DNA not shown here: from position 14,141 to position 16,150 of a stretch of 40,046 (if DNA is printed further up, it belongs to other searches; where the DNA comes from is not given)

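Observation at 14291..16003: Second wHTH + solute-binding-domain fusion regulator heading an enzyme operon (copy 2)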

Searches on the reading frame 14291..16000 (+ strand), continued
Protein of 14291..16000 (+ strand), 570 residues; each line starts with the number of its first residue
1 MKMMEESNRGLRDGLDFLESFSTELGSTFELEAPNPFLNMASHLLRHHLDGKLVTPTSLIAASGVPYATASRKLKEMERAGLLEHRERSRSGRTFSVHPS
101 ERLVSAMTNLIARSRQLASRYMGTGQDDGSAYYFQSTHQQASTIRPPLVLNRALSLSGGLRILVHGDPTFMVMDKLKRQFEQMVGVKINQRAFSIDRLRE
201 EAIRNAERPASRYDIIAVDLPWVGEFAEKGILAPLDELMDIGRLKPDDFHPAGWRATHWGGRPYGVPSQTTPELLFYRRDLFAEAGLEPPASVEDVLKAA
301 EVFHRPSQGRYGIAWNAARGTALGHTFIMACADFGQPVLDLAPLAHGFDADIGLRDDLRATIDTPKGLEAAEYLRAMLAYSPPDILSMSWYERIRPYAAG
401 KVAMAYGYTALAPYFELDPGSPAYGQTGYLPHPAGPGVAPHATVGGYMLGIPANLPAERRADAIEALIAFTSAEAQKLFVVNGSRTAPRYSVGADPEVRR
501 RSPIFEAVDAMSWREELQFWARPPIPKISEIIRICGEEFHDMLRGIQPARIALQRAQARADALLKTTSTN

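Call 16: search_solved_structures(query=window:14291-16000:+, max_evalue=1, show_alignments=2)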
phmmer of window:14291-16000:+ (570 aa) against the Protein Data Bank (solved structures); distinct sequences matched with E-value up to 1: 496 (the best 60 are shown).
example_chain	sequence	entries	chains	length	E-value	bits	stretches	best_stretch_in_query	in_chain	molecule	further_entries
5iai_A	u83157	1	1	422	8.2e-30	107.1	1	161-562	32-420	Sugar ABC transporter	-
1eu8_A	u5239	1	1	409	9.2e-19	70.7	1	184-566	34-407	TREHALOSE/MALTOSE BINDING PROTEIN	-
4qrz_A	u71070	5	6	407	1.2e-15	60.3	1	178-320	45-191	ABC-TYPE SUGAR TRANSPORTER | ABC transporter, substrate binding protein (Sugar)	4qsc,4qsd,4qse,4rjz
6dtq_A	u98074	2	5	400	1.8e-15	59.8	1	214-505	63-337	maltose-binding protein MalE3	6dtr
5ci5_A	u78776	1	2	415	2e-12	49.8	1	176-480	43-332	Extracellular solute-binding protein family 1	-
7ape_A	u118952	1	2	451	2.5e-12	49.4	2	198-320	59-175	Lipoprotein (Sugar-binding) lpqY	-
9xf5_A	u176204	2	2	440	1.3e-11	47.1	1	181-314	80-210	ABC transporter substrate-binding protein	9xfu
3jzj_A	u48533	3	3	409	1.9e-11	46.5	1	211-477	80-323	Acarbose/maltose binding protein GacH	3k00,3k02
3k01_A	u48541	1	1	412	1.9e-11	46.5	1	211-477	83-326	Acarbose/maltose binding protein GacH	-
5ysb_A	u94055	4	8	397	9.2e-11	44.2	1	164-320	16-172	Lin1841 protein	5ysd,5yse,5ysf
7cae_E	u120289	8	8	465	9.3e-11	44.2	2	200-318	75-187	Bacterial extracellular solute-binding protein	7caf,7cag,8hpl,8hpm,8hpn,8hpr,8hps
4rya_A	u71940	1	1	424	1.7e-10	43.3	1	170-505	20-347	ABC transporter substrate binding protein (Sorbitol)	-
8art_A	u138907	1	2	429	3.8e-10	42.2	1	205-303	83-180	Putative secreted maltose-binding protein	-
7wcj_A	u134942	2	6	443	4.9e-10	41.8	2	210-308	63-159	Trehalose-binding lipoprotein LpqY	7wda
8ja7_E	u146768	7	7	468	6.3e-10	41.5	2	210-308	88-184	Trehalose-binding lipoprotein LpqY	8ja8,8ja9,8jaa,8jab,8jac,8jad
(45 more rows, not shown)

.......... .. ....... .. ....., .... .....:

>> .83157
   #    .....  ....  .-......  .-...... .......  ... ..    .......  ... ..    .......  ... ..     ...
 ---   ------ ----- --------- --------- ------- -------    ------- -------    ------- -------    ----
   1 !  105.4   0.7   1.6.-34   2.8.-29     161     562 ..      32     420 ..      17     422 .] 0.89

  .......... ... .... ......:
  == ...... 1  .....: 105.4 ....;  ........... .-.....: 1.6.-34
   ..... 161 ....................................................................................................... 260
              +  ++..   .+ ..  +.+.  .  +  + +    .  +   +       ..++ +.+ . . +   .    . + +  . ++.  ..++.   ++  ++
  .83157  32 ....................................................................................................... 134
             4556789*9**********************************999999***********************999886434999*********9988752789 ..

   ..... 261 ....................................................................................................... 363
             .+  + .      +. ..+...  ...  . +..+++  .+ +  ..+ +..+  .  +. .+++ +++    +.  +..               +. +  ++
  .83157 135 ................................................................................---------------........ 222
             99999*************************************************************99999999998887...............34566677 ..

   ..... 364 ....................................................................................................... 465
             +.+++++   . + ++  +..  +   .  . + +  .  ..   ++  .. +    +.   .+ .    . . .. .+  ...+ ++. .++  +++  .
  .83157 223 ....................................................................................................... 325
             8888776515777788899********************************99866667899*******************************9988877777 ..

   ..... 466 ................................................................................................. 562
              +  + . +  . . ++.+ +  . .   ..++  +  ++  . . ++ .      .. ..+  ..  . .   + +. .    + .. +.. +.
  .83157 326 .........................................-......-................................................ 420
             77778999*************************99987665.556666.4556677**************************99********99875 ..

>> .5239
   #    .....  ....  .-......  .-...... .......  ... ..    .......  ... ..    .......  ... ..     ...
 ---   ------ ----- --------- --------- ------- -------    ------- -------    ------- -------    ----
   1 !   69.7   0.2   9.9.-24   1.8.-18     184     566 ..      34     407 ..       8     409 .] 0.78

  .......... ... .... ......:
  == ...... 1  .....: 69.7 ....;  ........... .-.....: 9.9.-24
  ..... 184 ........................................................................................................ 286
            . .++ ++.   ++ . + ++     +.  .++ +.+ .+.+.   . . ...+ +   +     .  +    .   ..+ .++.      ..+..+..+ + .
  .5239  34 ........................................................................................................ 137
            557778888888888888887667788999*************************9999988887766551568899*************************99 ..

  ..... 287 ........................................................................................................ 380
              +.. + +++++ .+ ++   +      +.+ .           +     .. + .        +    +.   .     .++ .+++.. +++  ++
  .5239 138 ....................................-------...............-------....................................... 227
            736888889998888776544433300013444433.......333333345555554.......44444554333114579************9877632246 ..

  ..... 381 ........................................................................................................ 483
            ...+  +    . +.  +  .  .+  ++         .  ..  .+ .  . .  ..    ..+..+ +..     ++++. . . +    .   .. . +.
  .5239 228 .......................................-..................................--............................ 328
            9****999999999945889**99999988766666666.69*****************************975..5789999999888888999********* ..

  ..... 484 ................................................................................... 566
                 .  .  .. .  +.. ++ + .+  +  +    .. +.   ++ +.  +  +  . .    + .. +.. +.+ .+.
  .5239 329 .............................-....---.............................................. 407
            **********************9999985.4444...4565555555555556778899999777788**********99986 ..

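Call 39: find_related_loci(query=A1, collection=genome_contigs, flank=8000)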
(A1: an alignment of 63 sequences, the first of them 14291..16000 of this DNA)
Query A1 (570 aa) in genome_contigs; peptide patterns used: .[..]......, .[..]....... (x = any residue, [..] = any of these).
600 stretches matched a pattern (row limit reached: there are more); 544 encode a relative of the query (tblastn E <= 1e-3); the best 80 are kept; 80 distinct loci.
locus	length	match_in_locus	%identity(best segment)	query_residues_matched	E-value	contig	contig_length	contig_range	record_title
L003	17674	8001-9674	68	11-566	0e+0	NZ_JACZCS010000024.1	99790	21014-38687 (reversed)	Oricola nitratireducens strain NBU1457 Scaffold3_5, whole genome shotgun sequence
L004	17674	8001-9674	68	11-566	0e+0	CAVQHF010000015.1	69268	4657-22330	MAG: uncultured Alphaproteobacteria bacterium isolate MFD05684.bin.2.182 genome assembly, contig: contig_56926, whole ge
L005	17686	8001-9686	68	11-570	0e+0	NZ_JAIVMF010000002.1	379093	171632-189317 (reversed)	Stappia stellulata strain SN27-3 SN27-3_ctg002, whole genome shotgun sequence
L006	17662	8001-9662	68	15-566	0e+0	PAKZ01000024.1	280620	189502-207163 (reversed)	MAG: Ahrensia sp. isolate SAT55 MHASMcontig_1576423, whole genome shotgun sequence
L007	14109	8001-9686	67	11-570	0e+0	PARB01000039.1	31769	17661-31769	MAG: Rhodobacteraceae bacterium isolate SP118 148273, whole genome shotgun sequence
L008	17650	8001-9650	69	17-564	0e+0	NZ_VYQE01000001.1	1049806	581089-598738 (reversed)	Histidinibacterium aquaticum strain 176SS1-4 contig1, whole genome shotgun sequence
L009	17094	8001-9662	68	13-568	0e+0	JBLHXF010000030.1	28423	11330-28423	MAG: Yoonia sp. isolate 3300046534_121 Ga0491194_0002629, whole genome shotgun sequence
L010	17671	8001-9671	68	11-564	0e+0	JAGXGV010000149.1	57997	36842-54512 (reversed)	MAG: Puniceibacterium sp. isolate LH_M47 k141_1394543, whole genome shotgun sequence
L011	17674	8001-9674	67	15-569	0e+0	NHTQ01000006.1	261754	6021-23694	Rhodobacteraceae bacterium WFHF2C18 contig6, whole genome shotgun sequence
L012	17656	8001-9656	68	17-565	0e+0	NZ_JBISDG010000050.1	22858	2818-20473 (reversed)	Roseovarius sp. SYSU LYC5162 NODE_50_length_22858_cov_155.380113, whole genome shotgun sequence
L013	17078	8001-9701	68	1-565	0e+0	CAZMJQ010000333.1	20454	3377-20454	MAG TPA_asm: uncultured Propylenella sp. isolate binchicken_co31_394 genome assembly, contig: k141_2551967, whole genome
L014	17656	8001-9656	68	15-566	0e+0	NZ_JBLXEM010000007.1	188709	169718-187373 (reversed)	MAG: Thioclava sp. isolate ES23-02 S23maxbin_out.009RE.5K@7, whole genome shotgun sequence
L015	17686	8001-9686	66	11-567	0e+0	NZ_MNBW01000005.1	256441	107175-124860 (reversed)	Nioella nitratireducens strain SSW136 contig5, whole genome shotgun sequence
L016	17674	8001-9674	68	10-565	0e+0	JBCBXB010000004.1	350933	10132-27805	MAG: Pseudomonadota bacterium isolate J06649_3 k141_66476_length_350933_cov_36.0068, whole genome shotgun sequence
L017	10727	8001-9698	66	2-565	0e+0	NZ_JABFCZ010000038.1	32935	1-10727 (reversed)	Roseibium aggregatum strain PHM038 NODE_38_length_32935_cov_51.0042, whole genome shotgun sequence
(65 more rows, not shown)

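Call 44: predict_structure(alignment_id=A1)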
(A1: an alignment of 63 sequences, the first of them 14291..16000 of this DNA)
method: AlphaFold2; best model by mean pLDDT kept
length: 570 residues; sequences in the alignment: 63
mean_pLDDT: 79.6   pTM: 0.69
mean pLDDT of the five models: 79.6, 77.0, 76.6, 72.1, 58.5
residues with pLDDT >= 90: 201; 70-90: 244; 50-70: 75; < 50: 50
segments of 3 or more residues with pLDDT < 50: 1-5, 123-145, 483-494, 515-518, 568-570
pLDDT, mean of each block of 10 residues (from residue 1): 51 83 76 78 86 84 89 92 75 73 79 67 42 31 52 88 72 71 89 83 96 91 89 96 80 80 82 86 94 95 96 89 87 88 72 78 95 94 80 85 87 82 89 80 74 97 92 73 45 55 66 50 77 93 93 97 70
secondary structure, 60 per line:
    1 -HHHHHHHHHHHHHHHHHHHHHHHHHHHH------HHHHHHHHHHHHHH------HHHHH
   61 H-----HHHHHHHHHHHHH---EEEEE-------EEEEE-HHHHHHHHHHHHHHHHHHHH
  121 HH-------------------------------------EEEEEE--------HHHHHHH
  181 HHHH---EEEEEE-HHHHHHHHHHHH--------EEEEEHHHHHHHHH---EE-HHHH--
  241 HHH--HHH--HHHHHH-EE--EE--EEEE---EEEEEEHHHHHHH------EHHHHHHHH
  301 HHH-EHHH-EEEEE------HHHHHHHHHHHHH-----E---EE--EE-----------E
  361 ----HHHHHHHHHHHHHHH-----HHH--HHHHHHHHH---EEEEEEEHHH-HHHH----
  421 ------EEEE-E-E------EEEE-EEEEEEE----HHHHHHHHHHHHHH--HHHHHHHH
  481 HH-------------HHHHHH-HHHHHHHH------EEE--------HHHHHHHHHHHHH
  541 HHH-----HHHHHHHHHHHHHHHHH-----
elements in order: H2-29 H36-49 H56-61 H67-79 E83-87 E95-99 H101-122 E160-165 H174-184 E188-193 H195-206 E215-219 H220-228 H235-238 H251-256 E266-269 E273-278 H279-285 H293-303 E310-314 H321-333 H365-379 H390-398 E402-408 H413-416 E427-430 E441-444 E446-452 H457-470 H473-482 H496-501 H503-510 E517-519 H528-543 H549-565

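Call 50: fold_search(model_id=the predicted structure, library=pdb)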
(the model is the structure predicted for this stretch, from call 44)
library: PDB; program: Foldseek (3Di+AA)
matches with E <= 10: 1776; with E <= 0.001: 993
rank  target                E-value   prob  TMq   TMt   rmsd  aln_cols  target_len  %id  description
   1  5iai                  8.1e-27  1.00  0.58  0.81   4.8       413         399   24  Crystal structure of ABC transporter Solute Binding Protein Arad_9887 from Agrobacterium radiobacter K84, target EFI-510 (released 2016-03-09)
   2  1eu8_A                5.2e-25  1.00  0.58  0.79   5.3       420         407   23  STRUCTURE OF TREHALOSE MALTOSE BINDING PROTEIN FROM THERMOCOCCUS LITORALIS (released 2001-03-14)
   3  6dtq_A                3.6e-23  1.00  0.58  0.83   4.7       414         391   20  Maltose bound T. maritima MalE3 (released 2018-09-19)
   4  6dtr                  9.8e-23  1.00  0.54  0.76   5.3       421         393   21  Apo T. maritima MalE3 (released 2018-09-19)
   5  4rya                  8.8e-21  1.00  0.55  0.72   5.8       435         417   20  Crystal structure of abc transporter solute binding protein AVI_3567 from AGROBACTERIUM VITIS S4, TARGET EFI-510645, wit (released 2014-12-24)
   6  4qrz_A                2.4e-20  1.00  0.55  0.79   5.5       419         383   22  Crystal structure of sugar transporter atu4361 from agrobacterium fabrum c58, target efi-510558, with bound maltotrios (released 2014-07-16)
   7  4qsd_A                3.0e-20  1.00  0.54  0.79   5.3       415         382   22  Crystal structure of atu4361 sugar transporter from Agrobacterium Fabrum C58, target efi-510558, with bound sucrose (released 2014-08-06)
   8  5ci5_B                4.8e-20  1.00  0.54  0.77   5.3       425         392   22  Crystal Structure of an ABC transporter Solute Binding Protein from Thermotoga Lettingae TMO (Tlet_1705, TARGET EFI-51 (released 2015-07-22)
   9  4rjz                  7.0e-20  1.00  0.53  0.76   5.3       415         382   22  Crystal structure of ATU4361 sugar transporter from Agrobacterium fabrum C58, target EFI-510558, an open conformation (released 2014-11-05)
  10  5ci5_A                9.2e-20  1.00  0.55  0.77   5.4       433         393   22  Crystal Structure of an ABC transporter Solute Binding Protein from Thermotoga Lettingae TMO (Tlet_1705, TARGET EFI-51 (released 2015-07-22)
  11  6j9w_A                2.2e-19  1.00  0.58  0.79   5.1       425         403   18  Crystal structure of ABC transporter alpha-glycoside-binding protein in complex with trehalose (released 2019-10-30)
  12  6jai_A                2.3e-19  1.00  0.56  0.77   5.3       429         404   19  Crystal structure of ABC transporter alpha-glycoside-binding mutant protein D118A in complex with maltose (released 2019-10-30)
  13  7v09_A                2.3e-19  1.00  0.54  0.74   5.5       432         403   18  Crystal structure of ECL_RS08780, putative sugar transport system periplasmic sugar-binding protein (released 2022-05-18)
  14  6jb0_A                3.3e-19  1.00  0.58  0.80   5.0       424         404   17  Crystal structure of ABC transporter alpha-glycoside-binding mutant protein W287A in complex with trehalose (released 2019-10-30)
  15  6jar_A                4.1e-19  1.00  0.58  0.79   5.0       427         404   17  Crystal structure of ABC transporter alpha-glycoside-binding mutant protein R49A in complex with maltose (released 2019-10-30)
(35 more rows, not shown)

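Call 51: find_encoding_contigs(protein=P0002, flank=10000, max_places=2)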
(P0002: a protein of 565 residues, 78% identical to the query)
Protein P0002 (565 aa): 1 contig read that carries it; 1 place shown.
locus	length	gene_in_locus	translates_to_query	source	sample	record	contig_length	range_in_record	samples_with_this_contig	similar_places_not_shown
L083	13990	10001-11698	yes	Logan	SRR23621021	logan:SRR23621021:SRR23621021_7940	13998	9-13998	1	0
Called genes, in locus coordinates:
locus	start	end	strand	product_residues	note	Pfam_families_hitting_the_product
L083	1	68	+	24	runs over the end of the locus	?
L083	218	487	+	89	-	PF10115:HlyU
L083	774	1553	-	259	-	PF00005:ABC_tran, PF13304:AAA_21 (faint)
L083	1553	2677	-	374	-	PF02653:BPD_transp_2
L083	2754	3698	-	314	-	PF13458:Peripla_BP_6 (faint), PF13407:Peripla_BP_4, PF00532:Peripla_BP_1 (weak)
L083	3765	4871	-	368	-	PF05721:PhyH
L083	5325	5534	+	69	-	-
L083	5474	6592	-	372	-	PF01408:GFO_IDH_MocA, PF22725:GFO_IDH_MocA_C3, PF02894:GFO_IDH_MocA_C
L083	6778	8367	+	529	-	PF00732:GMC_oxred_N, PF01266:DAO (weak), PF05199:GMC_oxred_C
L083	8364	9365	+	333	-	PF01408:GFO_IDH_MocA, PF02894:GFO_IDH_MocA_C, PF22725:GFO_IDH_MocA_C3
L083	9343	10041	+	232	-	-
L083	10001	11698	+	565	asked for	PF01547:SBP_bac_1, PF13416:SBP_bac_8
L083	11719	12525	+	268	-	PF00106:adh_short, PF08659:KR (weak), PF13561:adh_short_C2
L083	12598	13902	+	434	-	PF01321:Creatinase_N (weak), PF00557:Peptidase_M24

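Call 52: find_encoding_contigs(protein=P0003, flank=10000, max_places=2)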
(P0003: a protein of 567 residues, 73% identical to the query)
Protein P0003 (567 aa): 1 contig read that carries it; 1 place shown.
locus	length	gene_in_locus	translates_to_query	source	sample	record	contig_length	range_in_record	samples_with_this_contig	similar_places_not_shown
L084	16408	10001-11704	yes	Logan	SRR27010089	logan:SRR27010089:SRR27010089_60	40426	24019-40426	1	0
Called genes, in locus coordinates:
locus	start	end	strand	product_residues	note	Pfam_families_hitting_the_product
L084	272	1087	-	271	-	PF00106:adh_short, PF08659:KR, PF13561:adh_short_C2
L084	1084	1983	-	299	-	PF01261:AP_endonuc_2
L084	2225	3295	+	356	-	PF01113:DapB_N (weak), PF01408:GFO_IDH_MocA, PF02894:GFO_IDH_MocA_C, PF22725:GFO_IDH_MocA_C3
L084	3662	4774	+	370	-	PF05721:PhyH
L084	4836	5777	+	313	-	PF13407:Peripla_BP_4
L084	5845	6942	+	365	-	PF02653:BPD_transp_2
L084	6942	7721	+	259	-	PF00005:ABC_tran, PF13304:AAA_21 (faint)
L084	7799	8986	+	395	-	PF01408:GFO_IDH_MocA, PF02894:GFO_IDH_MocA_C, PF22725:GFO_IDH_MocA_C3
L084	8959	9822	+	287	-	PF01261:AP_endonuc_2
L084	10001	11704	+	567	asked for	PF01547:SBP_bac_1, PF13416:SBP_bac_8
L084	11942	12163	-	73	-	-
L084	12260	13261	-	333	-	PF01408:GFO_IDH_MocA, PF02894:GFO_IDH_MocA_C, PF22725:GFO_IDH_MocA_C3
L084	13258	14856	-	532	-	PF00732:GMC_oxred_N, PF01266:DAO (weak), PF05199:GMC_oxred_C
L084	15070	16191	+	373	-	PF01408:GFO_IDH_MocA, PF22685:Gal80p_C-like (weak), PF22725:GFO_IDH_MocA_C3, PF02894:GFO_IDH_MocA_C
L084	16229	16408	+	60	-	?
